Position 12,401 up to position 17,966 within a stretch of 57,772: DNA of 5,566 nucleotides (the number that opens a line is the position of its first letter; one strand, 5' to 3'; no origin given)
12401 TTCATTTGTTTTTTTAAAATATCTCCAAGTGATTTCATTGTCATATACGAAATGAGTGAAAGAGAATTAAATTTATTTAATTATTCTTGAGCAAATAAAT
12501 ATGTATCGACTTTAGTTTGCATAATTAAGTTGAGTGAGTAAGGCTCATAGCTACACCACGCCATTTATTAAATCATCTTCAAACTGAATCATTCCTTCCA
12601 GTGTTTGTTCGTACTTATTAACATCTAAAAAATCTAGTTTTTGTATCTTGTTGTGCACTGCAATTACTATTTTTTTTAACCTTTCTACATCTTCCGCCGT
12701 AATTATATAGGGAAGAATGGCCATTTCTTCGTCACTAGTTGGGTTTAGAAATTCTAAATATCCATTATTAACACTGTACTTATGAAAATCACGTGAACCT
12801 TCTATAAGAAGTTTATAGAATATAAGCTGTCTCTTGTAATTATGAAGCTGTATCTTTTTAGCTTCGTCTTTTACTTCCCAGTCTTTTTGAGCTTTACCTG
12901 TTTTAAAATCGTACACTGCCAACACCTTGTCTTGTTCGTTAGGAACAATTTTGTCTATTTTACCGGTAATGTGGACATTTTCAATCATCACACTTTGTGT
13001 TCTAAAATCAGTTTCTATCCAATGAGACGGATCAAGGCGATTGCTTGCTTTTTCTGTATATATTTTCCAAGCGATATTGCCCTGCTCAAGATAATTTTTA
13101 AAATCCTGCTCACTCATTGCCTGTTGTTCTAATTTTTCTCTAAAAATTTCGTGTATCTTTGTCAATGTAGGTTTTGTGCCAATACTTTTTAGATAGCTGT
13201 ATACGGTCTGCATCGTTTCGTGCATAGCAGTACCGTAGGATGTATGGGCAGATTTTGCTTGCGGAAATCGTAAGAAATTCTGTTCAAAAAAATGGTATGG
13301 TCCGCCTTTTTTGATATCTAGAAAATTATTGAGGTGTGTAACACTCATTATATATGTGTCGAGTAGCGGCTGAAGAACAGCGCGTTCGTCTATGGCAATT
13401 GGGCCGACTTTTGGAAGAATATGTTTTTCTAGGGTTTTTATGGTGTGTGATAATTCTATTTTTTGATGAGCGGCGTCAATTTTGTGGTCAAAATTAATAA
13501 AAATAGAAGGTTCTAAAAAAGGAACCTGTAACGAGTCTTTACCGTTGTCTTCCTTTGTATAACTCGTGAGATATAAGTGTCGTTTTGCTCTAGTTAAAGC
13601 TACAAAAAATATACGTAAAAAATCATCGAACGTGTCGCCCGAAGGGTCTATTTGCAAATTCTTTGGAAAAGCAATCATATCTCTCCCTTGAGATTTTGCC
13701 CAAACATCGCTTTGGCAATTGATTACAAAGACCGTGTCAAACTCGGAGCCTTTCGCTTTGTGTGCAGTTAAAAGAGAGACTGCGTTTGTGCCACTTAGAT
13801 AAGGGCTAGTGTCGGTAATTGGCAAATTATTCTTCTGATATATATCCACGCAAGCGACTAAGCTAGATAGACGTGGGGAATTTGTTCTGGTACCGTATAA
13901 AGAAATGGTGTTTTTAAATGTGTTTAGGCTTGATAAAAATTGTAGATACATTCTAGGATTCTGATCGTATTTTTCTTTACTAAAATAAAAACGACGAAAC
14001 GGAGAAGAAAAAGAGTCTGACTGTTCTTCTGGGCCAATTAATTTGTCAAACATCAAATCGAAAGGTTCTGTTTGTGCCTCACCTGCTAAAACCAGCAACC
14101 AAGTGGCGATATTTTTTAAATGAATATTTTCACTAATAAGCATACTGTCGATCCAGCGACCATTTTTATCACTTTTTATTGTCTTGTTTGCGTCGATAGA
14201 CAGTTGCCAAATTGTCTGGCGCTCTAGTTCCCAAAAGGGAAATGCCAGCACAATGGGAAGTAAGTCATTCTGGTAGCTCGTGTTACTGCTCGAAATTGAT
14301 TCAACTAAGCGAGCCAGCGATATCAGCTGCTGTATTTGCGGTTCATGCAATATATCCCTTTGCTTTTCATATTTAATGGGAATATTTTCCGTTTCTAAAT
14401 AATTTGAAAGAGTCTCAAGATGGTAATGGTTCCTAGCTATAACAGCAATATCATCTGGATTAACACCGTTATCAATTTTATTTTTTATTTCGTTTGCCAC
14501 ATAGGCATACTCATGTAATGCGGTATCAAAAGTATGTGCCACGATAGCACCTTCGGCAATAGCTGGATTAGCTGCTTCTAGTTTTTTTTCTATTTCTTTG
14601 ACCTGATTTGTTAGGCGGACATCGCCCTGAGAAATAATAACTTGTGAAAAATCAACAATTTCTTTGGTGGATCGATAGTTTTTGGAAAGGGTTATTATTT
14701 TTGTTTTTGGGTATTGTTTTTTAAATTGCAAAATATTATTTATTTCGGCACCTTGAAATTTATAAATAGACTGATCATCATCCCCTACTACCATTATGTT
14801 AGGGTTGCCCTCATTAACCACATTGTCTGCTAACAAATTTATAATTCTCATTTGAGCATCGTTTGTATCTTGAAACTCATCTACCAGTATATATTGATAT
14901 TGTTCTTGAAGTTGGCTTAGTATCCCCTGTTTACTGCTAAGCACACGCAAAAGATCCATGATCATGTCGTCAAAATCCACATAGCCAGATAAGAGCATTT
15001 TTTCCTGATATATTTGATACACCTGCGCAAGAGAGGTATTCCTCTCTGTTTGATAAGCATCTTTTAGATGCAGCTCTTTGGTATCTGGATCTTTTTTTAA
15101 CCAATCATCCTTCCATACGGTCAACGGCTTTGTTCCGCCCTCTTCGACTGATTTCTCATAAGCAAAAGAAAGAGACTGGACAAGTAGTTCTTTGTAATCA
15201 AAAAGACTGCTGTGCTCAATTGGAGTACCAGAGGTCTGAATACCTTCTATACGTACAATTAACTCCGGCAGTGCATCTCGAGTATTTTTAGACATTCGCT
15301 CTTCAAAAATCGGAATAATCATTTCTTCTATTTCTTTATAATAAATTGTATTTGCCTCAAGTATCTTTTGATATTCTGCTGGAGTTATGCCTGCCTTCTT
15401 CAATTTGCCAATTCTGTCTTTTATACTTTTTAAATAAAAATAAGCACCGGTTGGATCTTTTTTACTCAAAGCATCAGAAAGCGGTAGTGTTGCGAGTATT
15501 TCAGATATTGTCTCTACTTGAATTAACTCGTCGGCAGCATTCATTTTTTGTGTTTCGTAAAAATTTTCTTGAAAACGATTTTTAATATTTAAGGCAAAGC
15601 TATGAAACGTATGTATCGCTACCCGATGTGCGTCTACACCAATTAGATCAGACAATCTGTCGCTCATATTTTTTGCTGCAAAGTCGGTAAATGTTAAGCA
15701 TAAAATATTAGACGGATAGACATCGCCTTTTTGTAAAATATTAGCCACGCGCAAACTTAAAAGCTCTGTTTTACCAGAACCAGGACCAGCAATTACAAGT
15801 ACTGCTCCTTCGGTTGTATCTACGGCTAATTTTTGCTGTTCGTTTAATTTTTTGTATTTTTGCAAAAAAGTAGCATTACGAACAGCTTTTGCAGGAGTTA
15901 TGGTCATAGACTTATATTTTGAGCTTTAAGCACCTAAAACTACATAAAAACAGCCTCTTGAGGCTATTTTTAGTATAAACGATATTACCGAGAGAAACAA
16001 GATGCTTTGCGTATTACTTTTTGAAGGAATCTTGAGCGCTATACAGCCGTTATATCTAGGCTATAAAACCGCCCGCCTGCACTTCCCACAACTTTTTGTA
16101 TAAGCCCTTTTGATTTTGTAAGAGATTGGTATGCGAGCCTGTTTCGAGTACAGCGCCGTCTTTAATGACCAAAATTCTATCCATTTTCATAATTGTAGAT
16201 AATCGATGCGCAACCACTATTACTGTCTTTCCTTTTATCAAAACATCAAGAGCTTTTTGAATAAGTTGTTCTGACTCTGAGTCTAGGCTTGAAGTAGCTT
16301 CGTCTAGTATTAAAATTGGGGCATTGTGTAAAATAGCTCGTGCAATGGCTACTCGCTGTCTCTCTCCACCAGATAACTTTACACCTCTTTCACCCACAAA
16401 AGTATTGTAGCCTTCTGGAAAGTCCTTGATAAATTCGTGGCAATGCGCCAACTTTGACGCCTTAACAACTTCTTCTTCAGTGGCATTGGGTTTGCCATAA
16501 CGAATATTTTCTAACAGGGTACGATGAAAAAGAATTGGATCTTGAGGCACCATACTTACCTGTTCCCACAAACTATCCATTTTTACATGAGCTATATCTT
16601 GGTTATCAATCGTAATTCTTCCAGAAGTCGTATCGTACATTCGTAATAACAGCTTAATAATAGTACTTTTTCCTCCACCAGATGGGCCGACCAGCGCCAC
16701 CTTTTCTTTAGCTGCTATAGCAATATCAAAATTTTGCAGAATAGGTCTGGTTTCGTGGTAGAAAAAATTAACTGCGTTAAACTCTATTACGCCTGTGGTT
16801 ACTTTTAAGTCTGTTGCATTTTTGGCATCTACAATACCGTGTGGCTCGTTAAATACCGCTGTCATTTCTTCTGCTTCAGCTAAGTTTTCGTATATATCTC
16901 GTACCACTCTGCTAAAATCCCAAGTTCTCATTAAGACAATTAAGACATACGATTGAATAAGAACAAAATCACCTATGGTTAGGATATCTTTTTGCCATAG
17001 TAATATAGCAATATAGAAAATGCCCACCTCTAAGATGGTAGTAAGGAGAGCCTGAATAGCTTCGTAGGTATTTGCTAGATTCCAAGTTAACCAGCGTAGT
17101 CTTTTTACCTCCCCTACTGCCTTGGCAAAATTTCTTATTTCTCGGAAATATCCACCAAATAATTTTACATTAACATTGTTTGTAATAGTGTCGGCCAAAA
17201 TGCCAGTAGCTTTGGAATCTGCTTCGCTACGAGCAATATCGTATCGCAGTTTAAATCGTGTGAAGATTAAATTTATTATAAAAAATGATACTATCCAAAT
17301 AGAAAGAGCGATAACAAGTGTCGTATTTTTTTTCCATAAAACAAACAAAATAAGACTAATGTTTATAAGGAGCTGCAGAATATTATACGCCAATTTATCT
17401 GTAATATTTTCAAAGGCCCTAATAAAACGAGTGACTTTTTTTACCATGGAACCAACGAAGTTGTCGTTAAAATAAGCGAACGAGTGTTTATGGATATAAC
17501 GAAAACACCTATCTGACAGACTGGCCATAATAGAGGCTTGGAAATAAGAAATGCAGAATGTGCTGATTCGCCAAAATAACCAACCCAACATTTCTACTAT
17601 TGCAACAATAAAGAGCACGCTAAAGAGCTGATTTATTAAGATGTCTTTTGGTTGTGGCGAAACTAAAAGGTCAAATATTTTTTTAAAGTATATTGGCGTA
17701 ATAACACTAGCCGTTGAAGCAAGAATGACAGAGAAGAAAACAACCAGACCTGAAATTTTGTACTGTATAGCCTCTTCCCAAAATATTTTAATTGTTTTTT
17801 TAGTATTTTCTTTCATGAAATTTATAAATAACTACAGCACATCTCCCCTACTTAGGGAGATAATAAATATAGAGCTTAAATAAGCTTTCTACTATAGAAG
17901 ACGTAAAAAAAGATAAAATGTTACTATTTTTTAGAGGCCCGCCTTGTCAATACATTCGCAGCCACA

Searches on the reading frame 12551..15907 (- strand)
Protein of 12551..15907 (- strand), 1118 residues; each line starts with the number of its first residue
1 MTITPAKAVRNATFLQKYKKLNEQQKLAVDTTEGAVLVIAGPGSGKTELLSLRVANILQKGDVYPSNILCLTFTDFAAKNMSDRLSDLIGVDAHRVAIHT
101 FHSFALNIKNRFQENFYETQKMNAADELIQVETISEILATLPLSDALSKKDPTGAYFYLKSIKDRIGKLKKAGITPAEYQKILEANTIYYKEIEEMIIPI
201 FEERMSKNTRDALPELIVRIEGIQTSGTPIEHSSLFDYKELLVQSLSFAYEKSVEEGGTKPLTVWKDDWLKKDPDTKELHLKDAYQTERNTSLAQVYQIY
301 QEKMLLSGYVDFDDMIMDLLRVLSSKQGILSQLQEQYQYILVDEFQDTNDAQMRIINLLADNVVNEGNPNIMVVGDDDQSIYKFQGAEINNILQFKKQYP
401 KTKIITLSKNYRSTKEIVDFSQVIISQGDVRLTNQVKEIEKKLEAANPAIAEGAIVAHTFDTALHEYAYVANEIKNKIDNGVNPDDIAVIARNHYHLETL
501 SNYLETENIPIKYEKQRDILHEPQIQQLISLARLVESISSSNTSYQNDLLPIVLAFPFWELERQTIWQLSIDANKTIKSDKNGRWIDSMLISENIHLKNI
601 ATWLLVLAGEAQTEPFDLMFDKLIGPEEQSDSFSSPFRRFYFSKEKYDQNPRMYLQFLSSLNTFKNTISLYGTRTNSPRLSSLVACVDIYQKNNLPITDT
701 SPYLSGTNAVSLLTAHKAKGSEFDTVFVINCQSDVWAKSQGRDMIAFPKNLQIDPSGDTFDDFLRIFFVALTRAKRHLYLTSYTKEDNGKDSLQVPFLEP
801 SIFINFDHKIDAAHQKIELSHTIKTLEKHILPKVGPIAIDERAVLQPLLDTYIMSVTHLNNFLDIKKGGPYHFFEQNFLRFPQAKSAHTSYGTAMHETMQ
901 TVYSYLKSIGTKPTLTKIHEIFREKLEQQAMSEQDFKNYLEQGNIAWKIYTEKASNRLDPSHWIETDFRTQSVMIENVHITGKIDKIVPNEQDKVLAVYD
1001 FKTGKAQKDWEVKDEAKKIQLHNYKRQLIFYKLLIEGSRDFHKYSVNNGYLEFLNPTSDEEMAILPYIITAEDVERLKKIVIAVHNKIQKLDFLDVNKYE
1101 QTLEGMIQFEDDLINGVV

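Call 28: search_protein_families(library=pfam, proteins=[window:12551-15907:-], max_evalue=0.001)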
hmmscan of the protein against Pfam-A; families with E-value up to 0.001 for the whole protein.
window:12551-15907:- (1118 aa): 7 families
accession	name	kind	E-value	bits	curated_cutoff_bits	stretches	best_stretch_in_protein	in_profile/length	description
PF00580.27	UvrD-helicase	-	8e-66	222.9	23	2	275-400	151-271/271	UvrD/REP helicase N-terminal domain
PF13361.12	UvrD_C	-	3.3e-27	96.3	25.6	2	405-538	1-125/350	UvrD-like helicase C-terminal domain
PF13245.12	AAA_19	-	1.1e-20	74.7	25.1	1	25-384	1-133/134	AAA domain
PF12705.13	PDDEXK_1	-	6.6e-15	56.1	22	1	854-1090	2-226/247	PD-(D/E)XK nuclease superfamily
PF13538.12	UvrD_C_2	-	2e-10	40.8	27.4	0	712-731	4-23/52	UvrD-like helicase C-terminal domain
PF13604.12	AAA_30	-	1.6e-05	25.2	27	0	21-86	2-67/191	AAA domain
PF13087.12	AAA_12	-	2.4e-05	24.5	27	0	399-499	13-104/195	AAA domain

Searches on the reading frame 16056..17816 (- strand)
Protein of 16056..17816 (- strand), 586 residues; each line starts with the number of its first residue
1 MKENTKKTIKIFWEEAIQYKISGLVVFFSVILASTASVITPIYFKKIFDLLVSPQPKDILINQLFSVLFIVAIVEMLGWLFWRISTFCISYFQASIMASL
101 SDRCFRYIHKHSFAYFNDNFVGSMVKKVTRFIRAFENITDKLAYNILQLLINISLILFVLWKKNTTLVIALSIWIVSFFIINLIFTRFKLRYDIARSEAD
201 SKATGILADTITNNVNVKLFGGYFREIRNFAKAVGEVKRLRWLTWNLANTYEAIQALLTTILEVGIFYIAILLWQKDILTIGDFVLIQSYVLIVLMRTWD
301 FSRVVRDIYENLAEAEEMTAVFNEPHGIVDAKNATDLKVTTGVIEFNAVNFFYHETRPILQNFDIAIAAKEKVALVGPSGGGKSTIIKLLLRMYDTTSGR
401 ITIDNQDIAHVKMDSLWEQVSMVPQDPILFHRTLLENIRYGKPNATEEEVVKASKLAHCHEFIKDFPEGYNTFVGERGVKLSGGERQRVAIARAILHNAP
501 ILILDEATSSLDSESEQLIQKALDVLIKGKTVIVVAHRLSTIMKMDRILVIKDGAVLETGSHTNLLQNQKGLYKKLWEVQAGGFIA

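Call 28: search_protein_families(library=pfam, proteins=[window:16056-17816:-], max_evalue=0.001)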
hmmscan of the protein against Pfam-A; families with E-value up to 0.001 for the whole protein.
window:16056-17816:- (586 aa): 4 families
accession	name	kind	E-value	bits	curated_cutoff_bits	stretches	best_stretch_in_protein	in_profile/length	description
PF00005.33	ABC_tran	-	2.1e-31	109.8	25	1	360-509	1-137/137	ABC transporter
PF00664.28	ABC_membrane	-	1.8e-20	74.2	28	1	25-296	3-272/274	ABC transporter transmembrane region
PF02463.25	SMC_N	-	4.7e-09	36.4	40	1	391-551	101-211/220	RecF/RecN/SMC N terminal domain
PF13401.12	AAA_22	-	0.00066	20.4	27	0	373-523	8-108/130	AAA domain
